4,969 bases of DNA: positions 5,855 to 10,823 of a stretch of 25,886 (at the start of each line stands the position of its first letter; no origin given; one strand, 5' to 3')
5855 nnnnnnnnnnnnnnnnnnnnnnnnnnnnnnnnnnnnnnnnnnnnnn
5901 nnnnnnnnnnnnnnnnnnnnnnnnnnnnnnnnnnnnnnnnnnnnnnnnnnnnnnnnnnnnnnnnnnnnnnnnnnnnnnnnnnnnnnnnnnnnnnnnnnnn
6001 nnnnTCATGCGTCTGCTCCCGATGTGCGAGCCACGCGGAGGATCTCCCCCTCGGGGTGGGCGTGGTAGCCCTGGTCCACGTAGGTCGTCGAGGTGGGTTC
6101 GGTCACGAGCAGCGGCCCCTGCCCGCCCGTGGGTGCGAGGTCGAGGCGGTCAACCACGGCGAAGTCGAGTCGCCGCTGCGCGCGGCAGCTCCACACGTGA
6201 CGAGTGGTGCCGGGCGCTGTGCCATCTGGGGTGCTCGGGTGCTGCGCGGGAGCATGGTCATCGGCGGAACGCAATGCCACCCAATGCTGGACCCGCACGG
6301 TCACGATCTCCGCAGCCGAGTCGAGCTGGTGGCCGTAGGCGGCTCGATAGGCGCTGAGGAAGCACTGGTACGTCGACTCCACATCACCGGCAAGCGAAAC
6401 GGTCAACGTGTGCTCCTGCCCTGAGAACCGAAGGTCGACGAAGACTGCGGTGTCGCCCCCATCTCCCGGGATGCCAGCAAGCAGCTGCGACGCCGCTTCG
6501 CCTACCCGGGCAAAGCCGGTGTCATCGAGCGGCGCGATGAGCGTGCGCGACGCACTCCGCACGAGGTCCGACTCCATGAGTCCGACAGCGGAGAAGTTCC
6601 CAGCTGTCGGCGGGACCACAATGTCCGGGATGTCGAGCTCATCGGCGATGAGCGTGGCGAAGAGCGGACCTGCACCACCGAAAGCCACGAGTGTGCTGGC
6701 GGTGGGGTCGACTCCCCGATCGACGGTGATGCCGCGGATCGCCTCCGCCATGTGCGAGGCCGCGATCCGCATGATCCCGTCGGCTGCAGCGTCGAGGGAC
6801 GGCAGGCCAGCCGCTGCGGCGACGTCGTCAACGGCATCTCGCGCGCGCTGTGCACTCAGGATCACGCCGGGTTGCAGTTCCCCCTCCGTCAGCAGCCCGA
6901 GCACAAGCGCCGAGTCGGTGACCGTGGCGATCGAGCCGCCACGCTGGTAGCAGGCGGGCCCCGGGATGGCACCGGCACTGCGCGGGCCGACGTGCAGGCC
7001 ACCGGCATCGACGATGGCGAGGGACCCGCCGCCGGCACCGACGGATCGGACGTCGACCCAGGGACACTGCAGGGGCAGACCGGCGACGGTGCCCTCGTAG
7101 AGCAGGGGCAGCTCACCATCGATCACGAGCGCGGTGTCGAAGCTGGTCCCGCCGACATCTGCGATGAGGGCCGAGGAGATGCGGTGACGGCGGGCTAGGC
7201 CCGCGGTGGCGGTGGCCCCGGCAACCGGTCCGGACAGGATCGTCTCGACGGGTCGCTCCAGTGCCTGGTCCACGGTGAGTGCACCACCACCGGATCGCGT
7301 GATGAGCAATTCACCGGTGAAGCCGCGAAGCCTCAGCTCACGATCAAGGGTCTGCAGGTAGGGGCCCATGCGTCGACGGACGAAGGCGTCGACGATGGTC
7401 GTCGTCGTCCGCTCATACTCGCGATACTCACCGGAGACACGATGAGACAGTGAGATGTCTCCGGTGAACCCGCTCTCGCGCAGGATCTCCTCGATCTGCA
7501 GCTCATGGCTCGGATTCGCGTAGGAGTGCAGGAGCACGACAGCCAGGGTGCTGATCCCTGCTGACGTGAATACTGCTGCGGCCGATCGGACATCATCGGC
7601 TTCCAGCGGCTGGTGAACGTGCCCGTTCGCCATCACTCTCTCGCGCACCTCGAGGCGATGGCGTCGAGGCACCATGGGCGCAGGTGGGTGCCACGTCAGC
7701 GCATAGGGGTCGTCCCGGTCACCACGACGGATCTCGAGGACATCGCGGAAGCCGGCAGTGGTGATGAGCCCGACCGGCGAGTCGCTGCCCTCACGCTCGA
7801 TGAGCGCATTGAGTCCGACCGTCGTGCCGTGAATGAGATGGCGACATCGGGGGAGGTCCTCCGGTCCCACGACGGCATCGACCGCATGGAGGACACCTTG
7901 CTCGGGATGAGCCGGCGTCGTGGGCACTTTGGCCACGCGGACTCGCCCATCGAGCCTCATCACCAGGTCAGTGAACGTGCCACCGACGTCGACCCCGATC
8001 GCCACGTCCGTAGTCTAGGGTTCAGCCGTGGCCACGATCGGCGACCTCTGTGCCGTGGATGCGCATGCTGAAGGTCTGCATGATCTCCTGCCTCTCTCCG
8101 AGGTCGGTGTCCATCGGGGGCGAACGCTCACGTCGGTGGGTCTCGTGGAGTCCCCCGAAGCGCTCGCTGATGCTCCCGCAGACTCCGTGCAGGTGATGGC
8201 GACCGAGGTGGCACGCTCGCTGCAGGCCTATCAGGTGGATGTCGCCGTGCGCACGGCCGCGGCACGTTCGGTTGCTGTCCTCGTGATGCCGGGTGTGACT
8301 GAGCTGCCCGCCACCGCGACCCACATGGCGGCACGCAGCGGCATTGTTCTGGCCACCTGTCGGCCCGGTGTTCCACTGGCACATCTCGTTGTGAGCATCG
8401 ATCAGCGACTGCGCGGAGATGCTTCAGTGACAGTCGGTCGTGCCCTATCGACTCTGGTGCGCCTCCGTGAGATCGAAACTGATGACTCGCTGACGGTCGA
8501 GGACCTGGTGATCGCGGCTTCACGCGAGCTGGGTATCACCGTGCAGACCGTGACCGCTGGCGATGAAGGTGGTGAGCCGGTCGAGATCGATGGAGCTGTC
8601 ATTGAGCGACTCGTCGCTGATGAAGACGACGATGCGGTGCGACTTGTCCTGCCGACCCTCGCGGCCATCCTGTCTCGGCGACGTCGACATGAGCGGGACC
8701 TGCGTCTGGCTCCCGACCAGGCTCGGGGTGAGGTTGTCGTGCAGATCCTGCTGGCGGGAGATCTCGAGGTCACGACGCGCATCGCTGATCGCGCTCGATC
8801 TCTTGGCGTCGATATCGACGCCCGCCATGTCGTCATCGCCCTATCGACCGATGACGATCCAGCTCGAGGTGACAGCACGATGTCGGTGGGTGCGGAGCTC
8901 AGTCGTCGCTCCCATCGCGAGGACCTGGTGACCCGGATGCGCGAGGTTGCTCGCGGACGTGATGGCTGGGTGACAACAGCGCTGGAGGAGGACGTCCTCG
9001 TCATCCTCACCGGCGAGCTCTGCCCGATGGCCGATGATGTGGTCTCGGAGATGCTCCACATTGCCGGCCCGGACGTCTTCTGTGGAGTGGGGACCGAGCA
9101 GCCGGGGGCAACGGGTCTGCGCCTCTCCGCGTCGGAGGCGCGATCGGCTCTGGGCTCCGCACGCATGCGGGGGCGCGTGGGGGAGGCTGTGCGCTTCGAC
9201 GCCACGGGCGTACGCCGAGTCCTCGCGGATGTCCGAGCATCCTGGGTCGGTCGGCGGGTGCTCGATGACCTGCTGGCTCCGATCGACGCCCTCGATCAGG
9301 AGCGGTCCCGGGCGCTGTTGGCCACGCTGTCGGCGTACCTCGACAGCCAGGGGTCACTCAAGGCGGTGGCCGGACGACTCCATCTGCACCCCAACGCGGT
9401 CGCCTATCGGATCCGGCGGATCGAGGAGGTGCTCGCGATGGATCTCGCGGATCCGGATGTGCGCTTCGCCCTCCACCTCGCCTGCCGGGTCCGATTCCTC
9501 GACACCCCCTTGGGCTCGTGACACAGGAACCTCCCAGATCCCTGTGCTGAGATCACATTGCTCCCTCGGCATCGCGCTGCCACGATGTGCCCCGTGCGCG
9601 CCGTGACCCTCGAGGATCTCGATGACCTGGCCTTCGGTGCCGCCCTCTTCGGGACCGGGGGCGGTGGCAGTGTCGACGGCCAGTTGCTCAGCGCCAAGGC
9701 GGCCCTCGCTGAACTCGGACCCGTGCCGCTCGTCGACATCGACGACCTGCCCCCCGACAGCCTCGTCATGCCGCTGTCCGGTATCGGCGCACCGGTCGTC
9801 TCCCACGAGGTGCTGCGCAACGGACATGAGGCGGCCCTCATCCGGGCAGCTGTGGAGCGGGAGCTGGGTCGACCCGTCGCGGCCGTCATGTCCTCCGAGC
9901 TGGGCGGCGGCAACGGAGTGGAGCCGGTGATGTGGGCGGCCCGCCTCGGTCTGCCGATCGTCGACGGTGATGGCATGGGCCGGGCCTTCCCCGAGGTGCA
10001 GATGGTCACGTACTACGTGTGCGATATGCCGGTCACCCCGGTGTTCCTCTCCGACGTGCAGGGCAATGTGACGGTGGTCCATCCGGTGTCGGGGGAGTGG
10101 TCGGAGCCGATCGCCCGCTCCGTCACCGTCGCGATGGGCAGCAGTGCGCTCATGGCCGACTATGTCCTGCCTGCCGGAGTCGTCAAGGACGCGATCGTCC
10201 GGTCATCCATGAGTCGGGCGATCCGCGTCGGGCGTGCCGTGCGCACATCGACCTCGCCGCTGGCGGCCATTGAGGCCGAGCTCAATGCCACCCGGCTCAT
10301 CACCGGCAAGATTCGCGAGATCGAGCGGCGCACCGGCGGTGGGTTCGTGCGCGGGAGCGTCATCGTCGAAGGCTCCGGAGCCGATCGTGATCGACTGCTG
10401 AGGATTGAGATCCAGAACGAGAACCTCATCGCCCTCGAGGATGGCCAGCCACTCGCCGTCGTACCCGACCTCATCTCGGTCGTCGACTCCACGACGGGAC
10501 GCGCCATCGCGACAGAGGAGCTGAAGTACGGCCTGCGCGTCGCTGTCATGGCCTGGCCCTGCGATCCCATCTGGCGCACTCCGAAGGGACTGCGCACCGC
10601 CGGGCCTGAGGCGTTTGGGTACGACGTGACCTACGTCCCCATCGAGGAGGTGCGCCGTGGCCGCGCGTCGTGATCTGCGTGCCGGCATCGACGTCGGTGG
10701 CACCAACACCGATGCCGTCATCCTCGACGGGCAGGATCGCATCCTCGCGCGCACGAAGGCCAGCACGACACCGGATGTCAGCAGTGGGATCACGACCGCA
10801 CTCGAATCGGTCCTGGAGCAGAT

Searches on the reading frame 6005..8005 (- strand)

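Call 8: search_protein_families(library=pfam, proteins=[window:6005-8005:-], max_evalue=0.001)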
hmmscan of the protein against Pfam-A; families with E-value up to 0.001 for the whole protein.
window:6005-8005:- (666 aa): 2 families
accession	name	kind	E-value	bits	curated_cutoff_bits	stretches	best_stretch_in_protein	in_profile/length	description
PF01968.24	Hydantoinase_A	-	3.4e-76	256.7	22.9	1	199-482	1-288/291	Hydantoinase/oxoprolinase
PF05378.19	Hydant_A_N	-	7e-50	169.6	25.2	1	3-178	2-175/176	Hydantoinase/oxoprolinase N-terminal region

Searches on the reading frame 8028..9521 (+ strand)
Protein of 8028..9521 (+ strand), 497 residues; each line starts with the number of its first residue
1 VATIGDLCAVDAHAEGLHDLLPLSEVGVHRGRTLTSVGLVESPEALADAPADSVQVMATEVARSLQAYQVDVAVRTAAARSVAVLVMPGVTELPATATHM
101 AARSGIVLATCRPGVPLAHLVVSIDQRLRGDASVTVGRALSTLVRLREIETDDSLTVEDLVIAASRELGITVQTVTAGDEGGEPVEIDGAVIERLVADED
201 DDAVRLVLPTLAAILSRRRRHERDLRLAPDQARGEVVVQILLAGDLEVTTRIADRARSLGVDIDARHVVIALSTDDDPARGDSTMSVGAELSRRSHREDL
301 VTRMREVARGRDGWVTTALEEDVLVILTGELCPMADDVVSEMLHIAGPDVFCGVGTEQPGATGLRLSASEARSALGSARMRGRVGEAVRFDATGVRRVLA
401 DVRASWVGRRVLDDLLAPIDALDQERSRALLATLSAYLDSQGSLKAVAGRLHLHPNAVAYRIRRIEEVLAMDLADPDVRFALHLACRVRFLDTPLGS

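Call 8: search_protein_families(library=pfam, proteins=[window:8028-9521:+], max_evalue=0.001)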
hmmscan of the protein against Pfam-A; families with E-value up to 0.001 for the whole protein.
window:8028-9521:+ (497 aa): 3 families
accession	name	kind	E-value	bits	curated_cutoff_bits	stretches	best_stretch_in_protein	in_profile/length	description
PF13556.12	HTH_30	-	5.5e-23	81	27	1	430-488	1-59/59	PucR C-terminal helix-turn-helix domain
PF17853.6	GGDEF_2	-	2.8e-13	50.6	24.5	1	250-375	6-114/116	GGDEF-like domain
PF00126.33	HTH_1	-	0.00011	22.5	26.6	0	440-474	12-46/60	Bacterial regulatory helix-turn-helix protein, lysR family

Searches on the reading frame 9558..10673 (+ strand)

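Call 8: search_protein_families(library=pfam, proteins=[window:9558-10673:+], max_evalue=0.001)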
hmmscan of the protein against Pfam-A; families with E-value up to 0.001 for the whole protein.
window:9558-10673:+ (371 aa): 2 families
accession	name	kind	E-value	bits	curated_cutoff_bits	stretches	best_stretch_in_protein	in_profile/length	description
PF20906.3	S-Me-THD_C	-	1.5e-67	227.1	27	1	179-362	3-190/190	S-Me-THD-like, C-terminal domain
PF06032.18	S-Me-THD_N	-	1.8e-50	171.5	27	1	19-174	1-156/158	S-Me-THD-like, N-terminal domain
